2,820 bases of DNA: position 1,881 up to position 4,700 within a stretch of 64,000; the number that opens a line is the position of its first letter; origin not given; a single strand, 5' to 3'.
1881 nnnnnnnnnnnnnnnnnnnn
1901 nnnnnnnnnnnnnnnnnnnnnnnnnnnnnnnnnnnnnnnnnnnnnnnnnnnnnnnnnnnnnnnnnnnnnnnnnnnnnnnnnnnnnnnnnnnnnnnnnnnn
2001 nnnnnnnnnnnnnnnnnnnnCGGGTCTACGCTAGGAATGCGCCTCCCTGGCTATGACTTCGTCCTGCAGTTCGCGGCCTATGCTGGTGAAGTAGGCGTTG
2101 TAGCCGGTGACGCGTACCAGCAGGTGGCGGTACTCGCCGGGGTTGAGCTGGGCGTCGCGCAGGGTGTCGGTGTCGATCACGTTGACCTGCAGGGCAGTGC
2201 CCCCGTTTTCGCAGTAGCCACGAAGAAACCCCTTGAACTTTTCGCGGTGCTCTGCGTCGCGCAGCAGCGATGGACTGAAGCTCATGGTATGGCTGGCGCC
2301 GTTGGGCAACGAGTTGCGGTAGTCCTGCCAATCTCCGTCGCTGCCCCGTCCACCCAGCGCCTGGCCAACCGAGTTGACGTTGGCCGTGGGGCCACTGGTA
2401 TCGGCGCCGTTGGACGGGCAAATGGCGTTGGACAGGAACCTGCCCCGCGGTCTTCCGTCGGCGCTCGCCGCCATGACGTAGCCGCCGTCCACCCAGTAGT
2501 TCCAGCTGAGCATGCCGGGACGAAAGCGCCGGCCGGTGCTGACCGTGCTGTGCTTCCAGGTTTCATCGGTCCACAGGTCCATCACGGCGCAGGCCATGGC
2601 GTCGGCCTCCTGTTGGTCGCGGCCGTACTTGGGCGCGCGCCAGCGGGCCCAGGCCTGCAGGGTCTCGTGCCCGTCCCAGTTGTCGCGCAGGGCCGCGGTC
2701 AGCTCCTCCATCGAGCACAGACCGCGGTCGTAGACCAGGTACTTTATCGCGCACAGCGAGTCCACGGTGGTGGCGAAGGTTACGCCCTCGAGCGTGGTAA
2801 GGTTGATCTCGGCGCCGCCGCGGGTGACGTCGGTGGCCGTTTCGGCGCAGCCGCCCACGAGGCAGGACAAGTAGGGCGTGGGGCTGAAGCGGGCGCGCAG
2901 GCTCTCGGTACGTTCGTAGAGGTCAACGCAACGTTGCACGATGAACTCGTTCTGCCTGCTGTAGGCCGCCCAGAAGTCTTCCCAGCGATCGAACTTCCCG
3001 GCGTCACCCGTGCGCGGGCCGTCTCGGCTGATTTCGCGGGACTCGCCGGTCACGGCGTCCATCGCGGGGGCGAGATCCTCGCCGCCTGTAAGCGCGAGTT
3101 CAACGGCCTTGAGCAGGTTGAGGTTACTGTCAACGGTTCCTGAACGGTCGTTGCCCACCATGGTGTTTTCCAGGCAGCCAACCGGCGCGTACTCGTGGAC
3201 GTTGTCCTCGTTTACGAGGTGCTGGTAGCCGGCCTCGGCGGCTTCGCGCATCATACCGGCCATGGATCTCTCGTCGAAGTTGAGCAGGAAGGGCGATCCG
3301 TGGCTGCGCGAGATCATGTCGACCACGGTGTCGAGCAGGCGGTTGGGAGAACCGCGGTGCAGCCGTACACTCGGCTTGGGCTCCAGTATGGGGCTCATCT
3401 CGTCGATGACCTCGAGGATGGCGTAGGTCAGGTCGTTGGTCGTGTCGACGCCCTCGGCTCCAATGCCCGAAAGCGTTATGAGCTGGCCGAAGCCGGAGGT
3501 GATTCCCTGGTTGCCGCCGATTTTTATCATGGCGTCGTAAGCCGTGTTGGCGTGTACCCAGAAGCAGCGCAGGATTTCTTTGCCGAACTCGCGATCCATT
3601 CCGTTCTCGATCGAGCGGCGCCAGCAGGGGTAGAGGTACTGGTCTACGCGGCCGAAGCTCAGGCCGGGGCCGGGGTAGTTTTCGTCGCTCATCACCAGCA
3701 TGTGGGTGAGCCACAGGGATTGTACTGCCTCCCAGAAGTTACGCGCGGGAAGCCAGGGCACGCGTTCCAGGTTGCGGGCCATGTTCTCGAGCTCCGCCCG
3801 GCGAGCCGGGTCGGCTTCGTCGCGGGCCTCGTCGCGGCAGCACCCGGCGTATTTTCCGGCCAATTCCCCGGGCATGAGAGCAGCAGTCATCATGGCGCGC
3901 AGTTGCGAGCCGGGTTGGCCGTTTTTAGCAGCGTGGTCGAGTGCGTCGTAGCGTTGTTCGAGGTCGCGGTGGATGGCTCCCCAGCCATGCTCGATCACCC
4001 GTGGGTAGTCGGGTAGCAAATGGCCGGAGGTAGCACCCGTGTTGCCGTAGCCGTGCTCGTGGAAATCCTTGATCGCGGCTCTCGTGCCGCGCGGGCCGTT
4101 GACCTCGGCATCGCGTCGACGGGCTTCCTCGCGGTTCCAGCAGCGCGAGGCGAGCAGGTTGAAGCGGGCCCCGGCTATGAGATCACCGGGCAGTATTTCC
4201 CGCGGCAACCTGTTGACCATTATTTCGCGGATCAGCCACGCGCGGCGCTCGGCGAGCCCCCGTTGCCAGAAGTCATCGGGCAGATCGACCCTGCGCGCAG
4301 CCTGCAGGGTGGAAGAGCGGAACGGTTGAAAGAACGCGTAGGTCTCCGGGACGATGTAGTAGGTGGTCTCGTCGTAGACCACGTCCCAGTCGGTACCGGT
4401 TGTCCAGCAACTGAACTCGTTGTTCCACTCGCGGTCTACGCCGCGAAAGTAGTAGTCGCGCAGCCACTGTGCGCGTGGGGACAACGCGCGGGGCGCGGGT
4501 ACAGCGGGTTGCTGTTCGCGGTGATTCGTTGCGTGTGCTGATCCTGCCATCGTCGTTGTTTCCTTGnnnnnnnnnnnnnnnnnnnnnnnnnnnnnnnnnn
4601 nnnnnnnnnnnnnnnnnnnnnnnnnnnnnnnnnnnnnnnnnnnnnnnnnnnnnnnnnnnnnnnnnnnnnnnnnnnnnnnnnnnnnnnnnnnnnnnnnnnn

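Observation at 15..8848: Unprecedented-looking operon: family-III CoA-transferase + orphan TAT-exported NarG-like molybdoenzyme + eliminase-type glycyl radical enzyme + activase + PNPOx-like flavoprotein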

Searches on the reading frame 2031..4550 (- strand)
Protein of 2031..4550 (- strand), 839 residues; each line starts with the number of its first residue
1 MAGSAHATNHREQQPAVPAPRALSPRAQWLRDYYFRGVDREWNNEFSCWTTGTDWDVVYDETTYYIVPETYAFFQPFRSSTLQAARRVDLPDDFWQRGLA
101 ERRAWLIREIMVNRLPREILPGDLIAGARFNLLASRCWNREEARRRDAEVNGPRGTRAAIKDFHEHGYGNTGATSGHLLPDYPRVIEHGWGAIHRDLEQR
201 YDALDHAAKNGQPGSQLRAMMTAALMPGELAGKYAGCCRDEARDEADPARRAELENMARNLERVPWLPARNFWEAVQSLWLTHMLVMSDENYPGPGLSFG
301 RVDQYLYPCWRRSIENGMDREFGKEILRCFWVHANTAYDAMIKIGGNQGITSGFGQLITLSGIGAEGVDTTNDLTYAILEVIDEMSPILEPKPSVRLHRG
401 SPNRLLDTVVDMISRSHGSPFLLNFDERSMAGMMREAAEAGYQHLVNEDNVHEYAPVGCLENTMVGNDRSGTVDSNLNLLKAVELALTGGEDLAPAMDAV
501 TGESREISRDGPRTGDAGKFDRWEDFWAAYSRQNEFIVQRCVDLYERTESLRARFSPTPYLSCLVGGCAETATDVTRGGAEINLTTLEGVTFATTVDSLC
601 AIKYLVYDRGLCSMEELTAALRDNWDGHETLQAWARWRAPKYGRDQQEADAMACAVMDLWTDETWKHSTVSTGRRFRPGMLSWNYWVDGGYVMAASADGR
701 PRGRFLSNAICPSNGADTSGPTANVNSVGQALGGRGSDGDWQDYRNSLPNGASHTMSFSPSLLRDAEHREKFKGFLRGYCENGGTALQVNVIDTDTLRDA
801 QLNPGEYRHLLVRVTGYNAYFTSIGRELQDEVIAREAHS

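Call 4: search_protein_families(library=pfam, proteins=[window:2031-4550:-])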
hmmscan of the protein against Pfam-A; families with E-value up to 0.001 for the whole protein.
window:2031-4550:- (839 aa): 2 families
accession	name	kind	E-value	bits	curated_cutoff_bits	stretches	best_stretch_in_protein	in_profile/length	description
PF02901.20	PFL-like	-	3.7e-109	366.6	24.3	1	173-684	155-641/647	Pyruvate formate lyase-like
PF01228.26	Gly_radical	-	4.1e-21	75.9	22.2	1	708-822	3-106/106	Glycine radical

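Call 5: search_protein_families(library=ncbifam, proteins=[window:2031-4550:-])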
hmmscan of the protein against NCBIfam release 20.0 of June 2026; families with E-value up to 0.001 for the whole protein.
window:2031-4550:- (839 aa): 12 families
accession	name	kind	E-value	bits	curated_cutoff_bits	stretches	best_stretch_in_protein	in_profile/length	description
TIGR01774.1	PFL2-3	subfamily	1.1e-112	377.7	678.2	1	171-838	151-784/786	formate C-acetyltransferase/glycerol dehydratase family glycyl radical enzyme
NF043068.1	glycl_HYPD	equivalog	3.1e-103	346.3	1100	1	184-837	161-781/784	trans-4-hydroxy-L-proline dehydratase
NF048011.1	SfplDhtHpsGDes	equivalog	3.3e-101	339.9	1000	1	179-838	187-819/821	(2S)-3-sulfopropanediol dehydratase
NF048009.1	SfplDhtHpfGKleb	equivalog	6.6e-94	315.6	1000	1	155-835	164-819/824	(2S)-3-sulfopropanediol dehydratase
TIGR04394.1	choline_CutC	equivalog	7.8e-83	279.4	1050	1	236-836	220-784/789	choline trimethylamine-lyase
NF007437.0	PRK09983.1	equivalog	5.8e-70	236.3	1109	2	554-838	489-763/765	formate C-acetyltransferase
NF033718.1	indole_decarb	equivalog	1.4e-61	208.8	1100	1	230-836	270-864/868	indoleacetate decarboxylase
NF033715.1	glycyl_HPDL_Lrg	equivalog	1.2e-47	162.3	1150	2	638-836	712-897/901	4-hydroxyphenylacetate decarboxylase large subunit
TIGR01255.1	pyr_form_ly_1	equivalog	7.3e-20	71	994.2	1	591-838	513-741/744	formate C-acetyltransferase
NF038360.1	rad_fix_GrcA3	exception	1.9e-16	59.9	158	1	774-838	11-75/78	autonomous glycyl radical cofactor GrcA3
NF008341.1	PRK11127.1-1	equivalog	4.6e-10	39.4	145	1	788-838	27-77/80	autonomous glycyl radical cofactor GrcA2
TIGR04365.1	spare_glycyl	equivalog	8.5e-10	39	170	1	782-835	67-120/126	autonomous glycyl radical cofactor GrcA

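Call 6: find_encoding_contigs(protein=window:2031-4550:-, flank=10000, max_places=10)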
Protein window:2031-4550:- (839 aa): 8 contigs read that carry it; 4 places shown.
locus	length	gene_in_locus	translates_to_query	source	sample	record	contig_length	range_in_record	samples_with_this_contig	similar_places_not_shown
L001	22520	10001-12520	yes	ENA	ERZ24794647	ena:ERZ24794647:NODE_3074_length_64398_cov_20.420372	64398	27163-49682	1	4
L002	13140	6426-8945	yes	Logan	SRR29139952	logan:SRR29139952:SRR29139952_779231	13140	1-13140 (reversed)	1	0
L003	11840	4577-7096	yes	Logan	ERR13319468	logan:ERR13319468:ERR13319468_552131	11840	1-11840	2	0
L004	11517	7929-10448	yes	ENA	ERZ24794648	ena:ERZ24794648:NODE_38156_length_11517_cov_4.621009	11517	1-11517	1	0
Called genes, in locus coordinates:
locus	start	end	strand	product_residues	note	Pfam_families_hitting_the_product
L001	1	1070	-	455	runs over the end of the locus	PF01235:Na_Ala_symp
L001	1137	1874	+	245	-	PF00117:GATase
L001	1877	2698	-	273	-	PF02668:TauD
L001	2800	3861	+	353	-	PF00135:COesterase (faint), PF20434:BD-FAE, PF07859:Abhydrolase_3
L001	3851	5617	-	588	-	PF07969:Amidohydro_3, PF01979:Amidohydro_1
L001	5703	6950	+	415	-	PF02515:CoA_transf_3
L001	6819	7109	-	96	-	-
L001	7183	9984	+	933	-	PF00384:Molybdopterin, PF01568:Molydop_binding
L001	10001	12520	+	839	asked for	PF02901:PFL-like, PF01228:Gly_radical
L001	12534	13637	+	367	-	PF13353:Fer4_12 (faint), PF04055:Radical_SAM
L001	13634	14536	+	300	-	PF01243:PNPOx_N (faint)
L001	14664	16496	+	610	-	PF00089:Trypsin, PF13365:Trypsin_2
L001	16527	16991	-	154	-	-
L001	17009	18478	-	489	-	PF13435:Cytochrome_C554 (faint), PF14522:Cytochrome_C7 (faint), PF09699:Paired_CXXCH_1 (faint), PF14537:Cytochrom_c3_2 (faint), PF13447:Multi-haem_cyto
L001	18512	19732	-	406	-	PF03916:NrfD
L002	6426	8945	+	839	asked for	PF02901:PFL-like, PF01228:Gly_radical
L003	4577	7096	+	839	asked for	PF02901:PFL-like, PF01228:Gly_radical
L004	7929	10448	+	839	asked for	PF02901:PFL-like, PF01228:Gly_radical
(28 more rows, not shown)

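Call 8: find_homologous_proteins(query=window:2031-4550:-, max_evalue=1e-20)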
Query window:2031-4550:- (839 aa): 3767 proteins with E <= 1e-20 among 8000 candidates; the best 120 are listed.
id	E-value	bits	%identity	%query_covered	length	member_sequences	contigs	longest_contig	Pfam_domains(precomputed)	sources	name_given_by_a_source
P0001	0.0e+0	1985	100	100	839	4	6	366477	PF02901.21,PF01228.27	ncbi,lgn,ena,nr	ncbi:MAG: hypothetical protein H8E45_04910 [Proteobacteria bacterium]|nr:hypothetical protein [Pseud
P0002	0.0e+0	1462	74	99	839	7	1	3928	PF02901.21,PF01228.27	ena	-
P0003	0.0e+0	1443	74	98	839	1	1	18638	PF02901.21,PF01228.27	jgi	-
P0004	0.0e+0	1441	73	98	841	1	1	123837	PF02901.21,PF01228.27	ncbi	-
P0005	0.0e+0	1433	73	98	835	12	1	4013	PF02901.21,PF01228.27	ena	-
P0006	0.0e+0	1431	72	99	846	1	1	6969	PF02901.21,PF01228.27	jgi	jgi:formate C-acetyltransferase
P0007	0.0e+0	1428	72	99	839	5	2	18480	PF02901.21,PF01228.27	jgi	jgi:formate C-acetyltransferase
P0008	0.0e+0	1424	73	98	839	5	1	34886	PF02901.21,PF01228.27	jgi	jgi:formate C-acetyltransferase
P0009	0.0e+0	1423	72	99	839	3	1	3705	PF02901.21,PF01228.27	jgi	-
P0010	0.0e+0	1420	72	98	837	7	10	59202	PF02901.21,PF01228.27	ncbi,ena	-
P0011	0.0e+0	1419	73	99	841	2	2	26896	PF02901.21,PF01228.27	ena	-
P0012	0.0e+0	1419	71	98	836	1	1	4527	PF02901.21,PF01228.27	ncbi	-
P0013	0.0e+0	1418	72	99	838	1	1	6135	PF02901.21,PF01228.27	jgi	jgi:formate C-acetyltransferase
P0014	0.0e+0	1418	71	98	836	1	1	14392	PF02901.21,PF01228.27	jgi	jgi:formate C-acetyltransferase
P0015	0.0e+0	1417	72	98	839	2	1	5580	PF02901.21,PF01228.27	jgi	jgi:formate C-acetyltransferase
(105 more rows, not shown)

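Call 10: find_related_loci(query=A1, collection=genome_contigs, flank=10000)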
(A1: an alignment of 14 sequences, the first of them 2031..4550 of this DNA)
Query A1 (839 aa) in genome_contigs; peptide patterns used: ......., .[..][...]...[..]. (x = any residue, [..] = any of these).
600 stretches matched a pattern (row limit reached: there are more); 581 encode a relative of the query (tblastn E <= 1e-3); the best 80 are kept; 80 distinct loci.
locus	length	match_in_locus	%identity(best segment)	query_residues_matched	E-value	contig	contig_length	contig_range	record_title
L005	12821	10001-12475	72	17-839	0e+0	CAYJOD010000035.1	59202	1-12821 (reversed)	MAG TPA_asm: uncultured Candidatus Binatia bacterium isolate ERP124720_co1_58 genome assembly, contig: NODE_716_length_5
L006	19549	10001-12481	70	14-838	0e+0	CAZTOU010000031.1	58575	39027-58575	MAG TPA_asm: uncultured Spirochaetales bacterium isolate binchicken_co142_37 genome assembly, contig: NODE_1379_length_5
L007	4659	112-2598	71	13-839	0e+0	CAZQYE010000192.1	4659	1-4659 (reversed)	MAG TPA_asm: uncultured Myxococcales bacterium isolate SRP162660_co1_320 genome assembly, contig: NODE_25364_length_4659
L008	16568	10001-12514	69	3-838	0e+0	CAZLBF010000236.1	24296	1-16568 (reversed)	MAG TPA_asm: uncultured Myxococcales bacterium isolate binchicken_co231_155 genome assembly, contig: k141_2274713, whole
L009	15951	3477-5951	72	16-838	0e+0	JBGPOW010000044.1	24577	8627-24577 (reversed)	MAG: Candidatus Binatia bacterium isolate OBJ2_061818_050_29 k141_1053190_length_24577_cov_24.1941, whole genome shotgun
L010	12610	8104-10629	69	3-839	0e+0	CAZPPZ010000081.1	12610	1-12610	MAG TPA_asm: uncultured Myxococcales bacterium isolate binchicken_co275_42 genome assembly, contig: NODE_7456_length_126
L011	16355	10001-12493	71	8-838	0e+0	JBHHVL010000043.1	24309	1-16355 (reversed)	MAG: Candidatus Binatia bacterium isolate S.4.sp2_bin.36 NODE_620_length_24309_cov_7.010679, whole genome shotgun sequen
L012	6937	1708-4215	68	1-838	0e+0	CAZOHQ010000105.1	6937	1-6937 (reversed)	MAG TPA_asm: uncultured Syntrophaceae bacterium isolate binchicken_co42_435 genome assembly, contig: NODE_20205_length_6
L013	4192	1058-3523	68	20-839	0e+0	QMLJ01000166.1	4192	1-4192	MAG: Deltaproteobacteria bacterium isolate B14_G9 B14_Guay9_scaffold_44921, whole genome shotgun sequence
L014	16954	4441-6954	69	3-839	0e+0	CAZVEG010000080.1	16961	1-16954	MAG TPA_asm: uncultured Leptospirales bacterium isolate binchicken_co269_219 genome assembly, contig: NODE_3120_length_1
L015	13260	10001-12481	68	14-838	0e+0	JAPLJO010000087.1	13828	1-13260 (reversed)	MAG: Deltaproteobacteria bacterium isolate LacPavin_0920_SED2_MAG_54_12 LacPavin_0920_SED2_scaffold_1572885, whole genom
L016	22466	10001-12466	72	20-839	0e+0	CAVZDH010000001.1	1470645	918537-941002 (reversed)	MAG: uncultured delta proteobacterium isolate MFD00822.bin.1.245 genome assembly, contig: contig_112513, whole genome sh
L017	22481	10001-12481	68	14-838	0e+0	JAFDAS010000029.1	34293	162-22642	MAG: Deltaproteobacteria bacterium isolate AB_3033_Bin_88 AB_3033_Bin_88_scaffold_3998, whole genome shotgun sequence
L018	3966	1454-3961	69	6-839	0e+0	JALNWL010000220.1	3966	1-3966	MAG: Syntrophales bacterium isolate SO_2016_LW2 bin 162 scaffold55550_LW138R_2016, whole genome shotgun sequence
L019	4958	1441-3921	67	14-839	0e+0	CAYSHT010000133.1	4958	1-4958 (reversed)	MAG TPA_asm: uncultured Syntrophaceae bacterium isolate binchicken_co5_176 genome assembly, contig: NODE_8313_length_495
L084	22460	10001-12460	68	20-838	0e+0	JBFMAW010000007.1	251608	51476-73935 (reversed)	MAG: Thermodesulfobacteriota bacterium isolate MAG148 MAG148_7, whole genome shotgun sequence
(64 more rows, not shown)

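Call 18: search_solved_structures(query=window:2031-4550:-, max_evalue=1e-10)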
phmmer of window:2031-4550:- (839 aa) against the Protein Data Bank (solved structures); distinct sequences matched with E-value up to 1e-10: 31.
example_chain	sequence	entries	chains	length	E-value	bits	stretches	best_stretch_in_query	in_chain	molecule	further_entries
6vxc_A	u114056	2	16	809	2e-77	264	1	186-836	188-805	Trans-4-hydroxy-L-proline dehydratase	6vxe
7kq3_A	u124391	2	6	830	9e-75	255.2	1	178-838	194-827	Isethionate sulfite-lyase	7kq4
9f3w_A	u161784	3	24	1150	1.7e-73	251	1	231-836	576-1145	Choline trimethylamine-lyase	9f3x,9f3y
2f3o_A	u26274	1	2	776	7e-73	248.9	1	176-835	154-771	pyruvate formate-lyase 2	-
5ymr_B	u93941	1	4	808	1e-71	245.1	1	178-838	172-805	Formate acetyltransferase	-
9ht9_A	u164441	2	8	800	3.6e-71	243.3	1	180-836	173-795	Choline trimethylamine-lyase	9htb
9r0v_A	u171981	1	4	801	3.6e-71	243.3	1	180-836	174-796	Choline trimethylamine-lyase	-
6vue_A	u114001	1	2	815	3.8e-71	243.2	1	180-836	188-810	Choline trimethylamine-lyase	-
5fay_A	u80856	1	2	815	4.1e-71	243.1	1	187-836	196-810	Choline trimethylamine-lyase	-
5fau_A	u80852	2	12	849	4.4e-71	243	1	180-836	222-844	Choline trimethylamine-lyase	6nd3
6lon_B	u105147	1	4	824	5.2e-71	242.7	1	178-838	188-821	PFL2/glycerol dehydratase family glycyl radical enzyme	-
5fav_A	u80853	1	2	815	9.6e-71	241.9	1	180-836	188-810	Choline trimethylamine-lyase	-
5faw_A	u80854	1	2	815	1.4e-70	241.4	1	180-836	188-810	Choline trimethylamine-lyase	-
5kdp_A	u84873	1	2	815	2.3e-70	240.6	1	180-836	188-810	Choline trimethylamine-lyase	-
6xs4_A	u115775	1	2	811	7.2e-69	235.6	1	169-838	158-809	Formate C-acetyltransferase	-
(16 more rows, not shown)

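Call 40: find_encoding_contigs(protein=P0004, flank=8000, max_places=2)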
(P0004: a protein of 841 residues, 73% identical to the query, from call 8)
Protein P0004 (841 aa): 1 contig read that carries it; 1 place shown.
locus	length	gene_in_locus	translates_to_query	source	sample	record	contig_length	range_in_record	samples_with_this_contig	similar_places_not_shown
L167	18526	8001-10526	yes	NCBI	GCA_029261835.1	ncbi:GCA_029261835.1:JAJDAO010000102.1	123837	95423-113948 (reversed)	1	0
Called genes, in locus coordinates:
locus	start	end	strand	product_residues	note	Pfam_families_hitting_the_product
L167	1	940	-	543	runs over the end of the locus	PF00171:Aldedh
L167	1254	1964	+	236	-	-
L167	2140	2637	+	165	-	PF07589:PEP_exosort_dom (weak)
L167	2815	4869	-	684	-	-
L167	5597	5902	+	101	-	-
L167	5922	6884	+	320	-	PF07603:Lcl_C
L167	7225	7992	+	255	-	PF00392:GntR, PF07840:FadR_C, PF07729:FCD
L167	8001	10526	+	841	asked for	PF02901:PFL-like, PF01228:Gly_radical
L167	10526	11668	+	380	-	PF13353:Fer4_12 (weak), PF04055:Radical_SAM, PF13237:Fer4_10 (weak), PF00037:Fer4 (weak)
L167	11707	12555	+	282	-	PF01243:PNPOx_N (weak)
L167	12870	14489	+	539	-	PF01266:DAO (faint), PF00732:GMC_oxred_N, PF05199:GMC_oxred_C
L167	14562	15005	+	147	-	PF13618:Gluconate_2-dh3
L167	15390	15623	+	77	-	PF11127:YgaP-like_TM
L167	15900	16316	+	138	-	-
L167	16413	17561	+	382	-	-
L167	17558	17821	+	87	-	PF00037:Fer4 (weak), PF12797:Fer4_2 (faint), PF12837:Fer4_6, PF13183:Fer4_8 (faint), PF13237:Fer4_10, PF14697:Fer4_21 (faint), PF12838:Fer4_7, PF13187:Fer4_9, +2 more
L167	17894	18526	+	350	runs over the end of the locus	PF00296:Bac_luciferase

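Call 41: find_encoding_contigs(protein=P0003, flank=8000, max_places=2)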
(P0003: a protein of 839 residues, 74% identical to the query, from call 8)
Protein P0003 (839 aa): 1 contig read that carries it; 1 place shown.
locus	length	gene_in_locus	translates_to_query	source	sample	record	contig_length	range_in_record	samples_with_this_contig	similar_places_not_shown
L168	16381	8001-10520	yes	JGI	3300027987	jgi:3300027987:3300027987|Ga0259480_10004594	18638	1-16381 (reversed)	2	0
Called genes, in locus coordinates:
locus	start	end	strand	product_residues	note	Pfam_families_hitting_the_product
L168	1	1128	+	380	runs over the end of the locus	-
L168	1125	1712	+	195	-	PF13689:DUF4154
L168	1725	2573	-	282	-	PF00296:Bac_luciferase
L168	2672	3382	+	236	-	-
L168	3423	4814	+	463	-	PF01946:Thi4 (weak), PF01266:DAO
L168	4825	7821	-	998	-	PF01564:Spermine_synth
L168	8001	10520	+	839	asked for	PF02901:PFL-like, PF01228:Gly_radical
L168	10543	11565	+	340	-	PF13353:Fer4_12 (weak), PF04055:Radical_SAM, PF13237:Fer4_10 (faint), PF00037:Fer4 (faint), PF12837:Fer4_6 (weak)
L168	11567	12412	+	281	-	PF01243:PNPOx_N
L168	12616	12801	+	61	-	-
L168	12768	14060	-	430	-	PF07044:DUF1329, PF17131:TP_0789-like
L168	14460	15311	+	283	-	-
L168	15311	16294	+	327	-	PF13675:PilJ (weak)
